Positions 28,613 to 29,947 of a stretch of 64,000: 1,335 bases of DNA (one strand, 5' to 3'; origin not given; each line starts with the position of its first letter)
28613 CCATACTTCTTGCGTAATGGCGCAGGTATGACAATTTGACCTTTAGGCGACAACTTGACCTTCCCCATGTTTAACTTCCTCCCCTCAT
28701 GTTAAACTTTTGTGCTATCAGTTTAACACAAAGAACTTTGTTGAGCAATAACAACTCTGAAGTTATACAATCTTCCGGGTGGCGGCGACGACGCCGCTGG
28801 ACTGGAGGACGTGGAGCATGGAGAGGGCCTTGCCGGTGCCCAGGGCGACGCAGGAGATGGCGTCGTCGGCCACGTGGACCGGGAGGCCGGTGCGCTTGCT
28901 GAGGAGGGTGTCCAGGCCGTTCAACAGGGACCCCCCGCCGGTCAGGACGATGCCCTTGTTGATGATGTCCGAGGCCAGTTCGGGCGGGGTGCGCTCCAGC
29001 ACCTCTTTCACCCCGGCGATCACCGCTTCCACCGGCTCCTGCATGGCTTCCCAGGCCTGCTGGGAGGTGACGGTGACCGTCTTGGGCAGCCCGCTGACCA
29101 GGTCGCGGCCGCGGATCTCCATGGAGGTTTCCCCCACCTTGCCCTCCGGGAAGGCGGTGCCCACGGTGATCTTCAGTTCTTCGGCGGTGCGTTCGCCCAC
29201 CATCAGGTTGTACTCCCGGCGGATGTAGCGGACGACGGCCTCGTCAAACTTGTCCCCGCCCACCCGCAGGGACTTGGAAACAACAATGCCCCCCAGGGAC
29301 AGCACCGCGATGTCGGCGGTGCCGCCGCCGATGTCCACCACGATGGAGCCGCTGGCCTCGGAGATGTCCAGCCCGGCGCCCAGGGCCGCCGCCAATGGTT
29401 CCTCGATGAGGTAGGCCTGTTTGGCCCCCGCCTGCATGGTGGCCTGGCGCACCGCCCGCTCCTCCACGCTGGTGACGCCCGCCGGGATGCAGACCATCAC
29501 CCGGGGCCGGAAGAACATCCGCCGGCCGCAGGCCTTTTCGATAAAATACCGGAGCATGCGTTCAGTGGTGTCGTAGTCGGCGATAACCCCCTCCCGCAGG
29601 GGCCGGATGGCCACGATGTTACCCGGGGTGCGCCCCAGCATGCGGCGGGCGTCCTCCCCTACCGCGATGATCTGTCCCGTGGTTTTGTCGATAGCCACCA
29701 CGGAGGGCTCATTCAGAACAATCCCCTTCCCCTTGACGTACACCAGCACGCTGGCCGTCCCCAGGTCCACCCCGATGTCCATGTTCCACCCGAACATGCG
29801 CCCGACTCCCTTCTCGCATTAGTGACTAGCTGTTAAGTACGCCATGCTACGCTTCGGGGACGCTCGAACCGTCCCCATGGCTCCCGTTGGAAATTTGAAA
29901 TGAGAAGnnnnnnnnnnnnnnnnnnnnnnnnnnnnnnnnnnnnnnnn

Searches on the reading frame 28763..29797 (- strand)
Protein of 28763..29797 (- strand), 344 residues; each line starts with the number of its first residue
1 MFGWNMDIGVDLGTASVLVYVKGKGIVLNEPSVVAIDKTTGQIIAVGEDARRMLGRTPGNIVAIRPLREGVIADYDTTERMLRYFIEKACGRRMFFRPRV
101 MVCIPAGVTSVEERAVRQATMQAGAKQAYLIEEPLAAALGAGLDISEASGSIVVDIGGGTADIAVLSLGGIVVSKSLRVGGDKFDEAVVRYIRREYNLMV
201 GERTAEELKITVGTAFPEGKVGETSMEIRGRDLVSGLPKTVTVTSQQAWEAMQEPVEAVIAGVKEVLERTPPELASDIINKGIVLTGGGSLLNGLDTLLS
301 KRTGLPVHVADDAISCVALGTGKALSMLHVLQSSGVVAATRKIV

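Call 47: search_protein_families(library=pfam, proteins=[window:28763-29797:-], max_evalue=0.001)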
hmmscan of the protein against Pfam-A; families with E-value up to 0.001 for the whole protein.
window:28763-29797:- (344 aa): 6 families
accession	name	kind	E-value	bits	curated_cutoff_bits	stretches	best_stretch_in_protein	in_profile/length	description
PF06723.19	MreB_Mbl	-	2.9e-145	483.6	27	1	6-330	2-324/327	MreB/Mbl protein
PF00012.26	HSP70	-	9.3e-14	51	20.6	1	100-198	136-240/599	Hsp70 protein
PF14450.12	FtsA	-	1.1e-10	42.4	31.8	1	152-311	1-111/127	Cell division protein FtsA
PF00022.25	Actin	-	1.5e-08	34.1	27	1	43-195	45-190/410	Actin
PF11104.14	PilM_2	-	2.1e-05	24.1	27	0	282-312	277-307/340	Type IV pilus assembly protein PilM;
PF06277.17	EutA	-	5.7e-05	22.6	27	1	137-204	128-202/475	Ethanolamine utilisation protein EutA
